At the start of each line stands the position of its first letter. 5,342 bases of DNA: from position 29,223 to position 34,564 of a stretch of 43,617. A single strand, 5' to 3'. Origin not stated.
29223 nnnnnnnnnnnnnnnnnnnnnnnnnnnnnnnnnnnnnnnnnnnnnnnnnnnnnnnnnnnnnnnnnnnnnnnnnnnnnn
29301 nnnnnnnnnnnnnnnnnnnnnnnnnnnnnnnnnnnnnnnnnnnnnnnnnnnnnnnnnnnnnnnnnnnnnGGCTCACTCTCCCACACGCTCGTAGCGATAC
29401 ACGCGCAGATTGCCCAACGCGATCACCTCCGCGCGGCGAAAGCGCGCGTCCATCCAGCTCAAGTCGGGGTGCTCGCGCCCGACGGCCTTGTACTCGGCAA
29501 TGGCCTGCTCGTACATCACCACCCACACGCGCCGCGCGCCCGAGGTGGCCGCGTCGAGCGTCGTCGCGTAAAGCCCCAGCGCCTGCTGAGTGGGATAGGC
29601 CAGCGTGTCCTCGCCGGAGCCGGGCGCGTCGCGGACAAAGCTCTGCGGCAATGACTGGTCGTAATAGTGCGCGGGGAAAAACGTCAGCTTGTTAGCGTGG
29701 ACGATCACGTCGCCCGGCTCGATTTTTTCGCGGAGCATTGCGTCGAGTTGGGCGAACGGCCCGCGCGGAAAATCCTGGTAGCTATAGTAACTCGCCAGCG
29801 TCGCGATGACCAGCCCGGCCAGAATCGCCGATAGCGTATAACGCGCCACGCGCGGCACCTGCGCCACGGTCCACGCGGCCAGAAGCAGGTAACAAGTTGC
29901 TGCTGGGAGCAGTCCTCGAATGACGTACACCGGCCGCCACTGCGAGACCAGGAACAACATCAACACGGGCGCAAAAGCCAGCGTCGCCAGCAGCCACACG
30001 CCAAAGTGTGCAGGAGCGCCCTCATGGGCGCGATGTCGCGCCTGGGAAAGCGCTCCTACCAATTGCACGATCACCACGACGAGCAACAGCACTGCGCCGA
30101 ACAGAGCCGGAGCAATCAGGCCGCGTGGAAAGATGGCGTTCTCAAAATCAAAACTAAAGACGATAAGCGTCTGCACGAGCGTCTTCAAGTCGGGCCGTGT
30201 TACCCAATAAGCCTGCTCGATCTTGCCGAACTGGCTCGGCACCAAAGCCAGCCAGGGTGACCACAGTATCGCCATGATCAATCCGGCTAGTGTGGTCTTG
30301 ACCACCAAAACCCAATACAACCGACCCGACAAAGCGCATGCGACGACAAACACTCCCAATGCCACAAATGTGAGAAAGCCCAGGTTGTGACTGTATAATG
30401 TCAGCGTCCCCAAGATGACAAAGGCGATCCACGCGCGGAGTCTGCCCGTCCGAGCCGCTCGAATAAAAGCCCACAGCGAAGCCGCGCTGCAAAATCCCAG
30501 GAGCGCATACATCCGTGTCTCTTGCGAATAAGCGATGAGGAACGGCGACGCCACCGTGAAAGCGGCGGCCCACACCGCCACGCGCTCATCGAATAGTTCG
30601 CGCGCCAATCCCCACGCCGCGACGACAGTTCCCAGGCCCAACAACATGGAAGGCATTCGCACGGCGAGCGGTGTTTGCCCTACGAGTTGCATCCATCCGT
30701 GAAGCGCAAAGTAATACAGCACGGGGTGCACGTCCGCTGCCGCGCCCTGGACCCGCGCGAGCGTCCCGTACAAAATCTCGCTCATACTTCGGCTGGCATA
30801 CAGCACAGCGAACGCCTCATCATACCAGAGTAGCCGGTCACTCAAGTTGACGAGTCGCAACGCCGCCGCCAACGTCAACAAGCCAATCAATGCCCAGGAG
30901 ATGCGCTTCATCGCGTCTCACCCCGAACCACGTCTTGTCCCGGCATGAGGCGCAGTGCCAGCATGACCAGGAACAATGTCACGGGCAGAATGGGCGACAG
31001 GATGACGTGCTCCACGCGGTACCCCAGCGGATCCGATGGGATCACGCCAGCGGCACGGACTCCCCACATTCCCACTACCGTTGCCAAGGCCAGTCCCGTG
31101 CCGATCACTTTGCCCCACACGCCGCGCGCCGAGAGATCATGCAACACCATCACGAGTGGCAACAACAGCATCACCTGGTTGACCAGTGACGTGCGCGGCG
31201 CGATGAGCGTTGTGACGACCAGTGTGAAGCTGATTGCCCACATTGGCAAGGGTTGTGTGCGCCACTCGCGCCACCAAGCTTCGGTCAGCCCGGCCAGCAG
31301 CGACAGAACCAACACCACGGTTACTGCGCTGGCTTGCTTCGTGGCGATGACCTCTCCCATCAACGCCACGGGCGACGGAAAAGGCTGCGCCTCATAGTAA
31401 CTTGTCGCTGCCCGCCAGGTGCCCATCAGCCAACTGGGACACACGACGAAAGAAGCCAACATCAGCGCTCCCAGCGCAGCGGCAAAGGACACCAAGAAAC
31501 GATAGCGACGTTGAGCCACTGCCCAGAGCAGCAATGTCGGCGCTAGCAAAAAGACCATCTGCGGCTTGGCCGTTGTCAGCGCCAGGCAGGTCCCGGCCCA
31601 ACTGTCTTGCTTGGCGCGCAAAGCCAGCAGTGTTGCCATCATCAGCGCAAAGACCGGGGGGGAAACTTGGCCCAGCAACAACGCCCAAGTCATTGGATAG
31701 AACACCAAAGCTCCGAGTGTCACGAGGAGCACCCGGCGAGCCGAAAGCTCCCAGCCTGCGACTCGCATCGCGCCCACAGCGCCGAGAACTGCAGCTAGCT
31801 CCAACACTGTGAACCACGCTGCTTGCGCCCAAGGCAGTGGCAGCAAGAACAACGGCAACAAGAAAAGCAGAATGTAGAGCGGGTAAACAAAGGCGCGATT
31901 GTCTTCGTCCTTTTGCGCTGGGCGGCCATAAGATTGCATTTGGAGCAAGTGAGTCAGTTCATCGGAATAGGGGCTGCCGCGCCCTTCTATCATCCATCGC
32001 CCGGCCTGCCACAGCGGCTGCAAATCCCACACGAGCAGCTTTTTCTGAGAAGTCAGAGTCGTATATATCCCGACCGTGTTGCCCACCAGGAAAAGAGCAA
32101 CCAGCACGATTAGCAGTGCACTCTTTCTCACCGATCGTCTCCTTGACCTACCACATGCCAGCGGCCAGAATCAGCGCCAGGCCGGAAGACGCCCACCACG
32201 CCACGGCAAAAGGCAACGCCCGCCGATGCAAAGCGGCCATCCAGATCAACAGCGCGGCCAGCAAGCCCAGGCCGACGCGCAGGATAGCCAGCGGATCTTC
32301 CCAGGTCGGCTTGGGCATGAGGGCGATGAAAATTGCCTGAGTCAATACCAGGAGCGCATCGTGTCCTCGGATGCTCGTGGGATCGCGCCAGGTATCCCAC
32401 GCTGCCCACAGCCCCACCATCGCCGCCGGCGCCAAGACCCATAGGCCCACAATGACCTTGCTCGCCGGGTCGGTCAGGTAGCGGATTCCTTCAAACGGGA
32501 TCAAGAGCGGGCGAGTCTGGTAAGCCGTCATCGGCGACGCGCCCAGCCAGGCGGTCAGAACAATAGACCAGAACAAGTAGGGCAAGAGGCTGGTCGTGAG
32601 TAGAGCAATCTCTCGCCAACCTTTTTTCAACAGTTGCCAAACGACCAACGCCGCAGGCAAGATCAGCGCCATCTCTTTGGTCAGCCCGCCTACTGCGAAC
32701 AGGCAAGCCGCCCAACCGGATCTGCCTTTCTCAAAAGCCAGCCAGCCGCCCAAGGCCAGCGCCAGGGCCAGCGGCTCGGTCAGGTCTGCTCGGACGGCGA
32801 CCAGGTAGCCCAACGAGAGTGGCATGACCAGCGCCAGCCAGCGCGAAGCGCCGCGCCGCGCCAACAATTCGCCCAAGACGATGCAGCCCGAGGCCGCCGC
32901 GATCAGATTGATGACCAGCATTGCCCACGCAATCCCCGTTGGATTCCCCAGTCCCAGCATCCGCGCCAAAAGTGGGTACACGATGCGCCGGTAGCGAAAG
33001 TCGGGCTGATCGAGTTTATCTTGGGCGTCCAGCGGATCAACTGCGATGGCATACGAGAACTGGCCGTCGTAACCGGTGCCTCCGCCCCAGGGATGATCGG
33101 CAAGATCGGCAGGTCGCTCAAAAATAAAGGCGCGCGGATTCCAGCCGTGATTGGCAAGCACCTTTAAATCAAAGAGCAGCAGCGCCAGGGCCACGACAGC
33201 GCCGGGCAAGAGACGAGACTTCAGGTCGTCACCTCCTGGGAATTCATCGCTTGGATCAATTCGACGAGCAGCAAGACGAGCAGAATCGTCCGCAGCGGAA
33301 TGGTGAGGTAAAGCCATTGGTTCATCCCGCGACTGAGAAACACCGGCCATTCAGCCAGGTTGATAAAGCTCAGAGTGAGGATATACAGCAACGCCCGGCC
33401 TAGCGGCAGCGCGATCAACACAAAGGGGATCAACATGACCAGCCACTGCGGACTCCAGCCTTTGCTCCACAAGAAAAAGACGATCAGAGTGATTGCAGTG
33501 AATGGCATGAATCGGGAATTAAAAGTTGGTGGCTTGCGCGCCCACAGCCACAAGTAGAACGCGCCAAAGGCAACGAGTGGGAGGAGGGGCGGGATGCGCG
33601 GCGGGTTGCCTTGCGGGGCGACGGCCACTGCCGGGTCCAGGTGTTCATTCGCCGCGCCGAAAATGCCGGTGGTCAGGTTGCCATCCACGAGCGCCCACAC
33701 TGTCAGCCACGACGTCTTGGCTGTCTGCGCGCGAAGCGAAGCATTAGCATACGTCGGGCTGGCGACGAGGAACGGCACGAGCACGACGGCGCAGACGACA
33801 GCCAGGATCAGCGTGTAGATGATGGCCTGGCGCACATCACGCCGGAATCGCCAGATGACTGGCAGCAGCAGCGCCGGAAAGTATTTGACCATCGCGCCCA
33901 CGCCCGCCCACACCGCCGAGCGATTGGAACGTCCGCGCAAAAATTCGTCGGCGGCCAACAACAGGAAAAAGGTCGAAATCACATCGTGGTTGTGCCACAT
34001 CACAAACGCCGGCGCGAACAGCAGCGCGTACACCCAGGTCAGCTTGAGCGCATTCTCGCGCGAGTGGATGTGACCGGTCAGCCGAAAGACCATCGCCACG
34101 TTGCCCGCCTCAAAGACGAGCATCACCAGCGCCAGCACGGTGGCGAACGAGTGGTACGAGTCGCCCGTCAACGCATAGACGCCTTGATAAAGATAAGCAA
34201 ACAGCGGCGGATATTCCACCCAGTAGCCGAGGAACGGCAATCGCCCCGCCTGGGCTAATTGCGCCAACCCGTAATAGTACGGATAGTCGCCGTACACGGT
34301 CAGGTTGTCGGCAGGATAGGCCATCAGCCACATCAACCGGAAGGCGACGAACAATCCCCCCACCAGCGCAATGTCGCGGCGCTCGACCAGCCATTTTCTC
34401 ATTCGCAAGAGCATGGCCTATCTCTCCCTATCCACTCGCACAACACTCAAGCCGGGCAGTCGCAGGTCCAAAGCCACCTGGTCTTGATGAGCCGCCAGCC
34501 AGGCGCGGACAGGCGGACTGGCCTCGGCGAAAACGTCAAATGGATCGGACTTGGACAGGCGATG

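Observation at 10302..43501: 33-kb locus with 15 GT-C-type membrane glycosyltransferase-like genes and no cytoplasmic GT-A/GT-B enzyme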

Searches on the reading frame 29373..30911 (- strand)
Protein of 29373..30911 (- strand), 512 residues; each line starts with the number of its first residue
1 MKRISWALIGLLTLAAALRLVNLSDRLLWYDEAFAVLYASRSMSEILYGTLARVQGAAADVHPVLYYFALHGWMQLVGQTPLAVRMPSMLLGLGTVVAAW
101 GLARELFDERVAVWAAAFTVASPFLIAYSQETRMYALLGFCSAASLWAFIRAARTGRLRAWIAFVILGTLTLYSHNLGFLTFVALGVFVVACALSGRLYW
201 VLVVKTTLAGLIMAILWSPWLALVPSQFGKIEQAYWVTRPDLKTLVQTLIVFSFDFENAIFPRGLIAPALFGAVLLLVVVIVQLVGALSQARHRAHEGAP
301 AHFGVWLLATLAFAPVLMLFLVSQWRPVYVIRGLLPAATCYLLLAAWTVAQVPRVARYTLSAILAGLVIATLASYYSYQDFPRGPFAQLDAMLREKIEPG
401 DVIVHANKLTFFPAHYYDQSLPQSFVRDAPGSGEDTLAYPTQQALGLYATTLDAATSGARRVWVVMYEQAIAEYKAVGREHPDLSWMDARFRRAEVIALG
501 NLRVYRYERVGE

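Call 4: search_protein_families(library=pfam, proteins=[window:29373-30911:-], max_evalue=0.01)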
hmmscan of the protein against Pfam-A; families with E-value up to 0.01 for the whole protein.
window:29373-30911:- (512 aa): 1 family
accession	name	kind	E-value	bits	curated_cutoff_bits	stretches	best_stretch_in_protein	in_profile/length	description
PF13231.12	PMT_2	-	1.1e-16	61.8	26.1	1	62-221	2-158/160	Dolichyl-phosphate-mannose-protein mannosyltransferase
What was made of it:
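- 29373..30911 (-): g15: PMT_2-type GT-C (WYDEAF motif). PF13231, 61.8 bits (call 4)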

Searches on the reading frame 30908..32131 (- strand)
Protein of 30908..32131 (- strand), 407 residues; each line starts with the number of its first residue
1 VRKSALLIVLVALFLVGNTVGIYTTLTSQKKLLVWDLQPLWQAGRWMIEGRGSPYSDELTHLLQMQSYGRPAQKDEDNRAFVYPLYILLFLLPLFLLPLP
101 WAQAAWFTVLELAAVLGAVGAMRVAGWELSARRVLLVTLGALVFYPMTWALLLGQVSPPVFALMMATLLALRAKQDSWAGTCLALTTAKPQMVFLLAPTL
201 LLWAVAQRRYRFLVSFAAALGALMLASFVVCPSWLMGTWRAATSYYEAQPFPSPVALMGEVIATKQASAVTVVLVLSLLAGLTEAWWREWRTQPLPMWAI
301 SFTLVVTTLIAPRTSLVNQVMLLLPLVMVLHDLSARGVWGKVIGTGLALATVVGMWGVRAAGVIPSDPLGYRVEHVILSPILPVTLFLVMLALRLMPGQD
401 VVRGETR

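Call 4: search_protein_families(library=pfam, proteins=[window:30908-32131:-], max_evalue=0.01)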
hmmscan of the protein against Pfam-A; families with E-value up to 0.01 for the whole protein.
window:30908-32131:- (407 aa): 1 family
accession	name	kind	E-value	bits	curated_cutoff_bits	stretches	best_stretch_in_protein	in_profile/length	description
PF09594.16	GT87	-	4.7e-17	63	25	1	81-311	1-236/237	Glycosyltransferase family 87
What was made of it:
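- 30908..32131 (-): g16: GT87-family GT-C (PimE-type). PF09594, 63 bits against a cut-off of 25 (call 4)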

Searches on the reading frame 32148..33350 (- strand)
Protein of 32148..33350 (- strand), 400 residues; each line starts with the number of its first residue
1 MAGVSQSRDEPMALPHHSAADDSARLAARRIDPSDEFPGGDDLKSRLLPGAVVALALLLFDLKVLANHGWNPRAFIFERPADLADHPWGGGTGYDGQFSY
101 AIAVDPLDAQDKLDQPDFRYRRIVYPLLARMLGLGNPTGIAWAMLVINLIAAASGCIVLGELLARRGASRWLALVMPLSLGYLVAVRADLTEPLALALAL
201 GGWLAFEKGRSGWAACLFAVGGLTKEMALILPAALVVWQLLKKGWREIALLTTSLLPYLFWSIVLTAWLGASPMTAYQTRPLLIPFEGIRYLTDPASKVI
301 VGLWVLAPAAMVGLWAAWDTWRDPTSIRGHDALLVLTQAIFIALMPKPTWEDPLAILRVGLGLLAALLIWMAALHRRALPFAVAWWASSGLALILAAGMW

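Call 4: search_protein_families(library=pfam, proteins=[window:32148-33350:-], max_evalue=0.01)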
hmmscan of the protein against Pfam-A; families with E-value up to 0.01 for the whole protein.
window:32148-33350:- (400 aa): 0 families

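Call 10: search_protein_families(library=ncbifam, proteins=[window:32148-33350:-], max_evalue=0.01)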
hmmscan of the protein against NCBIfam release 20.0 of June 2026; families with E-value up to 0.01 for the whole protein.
window:32148-33350:- (400 aa): 1 family
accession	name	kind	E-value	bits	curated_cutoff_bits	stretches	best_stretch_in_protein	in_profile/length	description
NF046093.1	AZOBR_p60025_fam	subfamily_domain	5.2e-46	156.7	150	1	54-256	13-228/232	AZOBR_p60025 family cell surface glycopolymer formation protein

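Call 19: search_protein_families(library=pfam, proteins=[window:32148-33350:-], max_evalue=10)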
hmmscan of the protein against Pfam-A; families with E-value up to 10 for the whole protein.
window:32148-33350:- (400 aa): 0 families

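Call 57: search_solved_structures(query=window:32148-33350:-, max_evalue=10)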
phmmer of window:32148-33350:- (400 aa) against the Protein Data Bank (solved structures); distinct sequences matched with E-value up to 10: 4.
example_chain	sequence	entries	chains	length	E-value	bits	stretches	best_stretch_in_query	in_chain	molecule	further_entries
4mcb_A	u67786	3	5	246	0.28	13.4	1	67-93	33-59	tRNA (guanine-N(1)-)-methyltransferase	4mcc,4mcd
4ypw_A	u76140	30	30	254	0.29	13.4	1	67-93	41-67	tRNA (guanine-N(1)-)-methyltransferase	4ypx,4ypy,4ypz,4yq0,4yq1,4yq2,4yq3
3axz_A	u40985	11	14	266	0.3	13.3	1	67-93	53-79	tRNA (guanine-N(1)-)-methyltransferase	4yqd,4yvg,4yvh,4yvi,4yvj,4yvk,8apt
1uaj_A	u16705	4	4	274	0.32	13.2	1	67-93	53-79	tRNA (Guanine-N(1)-)-methyltransferase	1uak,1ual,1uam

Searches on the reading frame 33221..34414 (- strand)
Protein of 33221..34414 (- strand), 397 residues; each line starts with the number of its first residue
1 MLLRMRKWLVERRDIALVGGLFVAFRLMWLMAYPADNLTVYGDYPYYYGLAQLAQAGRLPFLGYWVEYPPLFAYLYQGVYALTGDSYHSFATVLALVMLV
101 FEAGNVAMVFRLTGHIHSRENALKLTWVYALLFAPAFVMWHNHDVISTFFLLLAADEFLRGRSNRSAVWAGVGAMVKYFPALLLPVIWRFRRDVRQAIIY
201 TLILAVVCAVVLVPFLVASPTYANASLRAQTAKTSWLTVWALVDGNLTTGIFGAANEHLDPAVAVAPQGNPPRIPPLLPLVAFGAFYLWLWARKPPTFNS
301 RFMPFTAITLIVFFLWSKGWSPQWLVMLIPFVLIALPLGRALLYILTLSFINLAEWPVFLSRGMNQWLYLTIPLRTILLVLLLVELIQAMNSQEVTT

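Call 4: search_protein_families(library=pfam, proteins=[window:33221-34414:-], max_evalue=0.01)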
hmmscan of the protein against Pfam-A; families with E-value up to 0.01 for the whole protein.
window:33221-34414:- (397 aa): 0 families

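Call 10: search_protein_families(library=ncbifam, proteins=[window:33221-34414:-], max_evalue=0.01)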
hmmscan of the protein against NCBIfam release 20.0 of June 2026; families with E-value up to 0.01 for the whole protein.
window:33221-34414:- (397 aa): 0 families

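Call 19: search_protein_families(library=pfam, proteins=[window:33221-34414:-], max_evalue=10)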
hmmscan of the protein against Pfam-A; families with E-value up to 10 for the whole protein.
window:33221-34414:- (397 aa): 0 families

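Call 58: search_solved_structures(query=window:33221-34414:-, max_evalue=10)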
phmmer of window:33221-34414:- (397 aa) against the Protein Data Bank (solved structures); distinct sequences matched with E-value up to 10: 0.
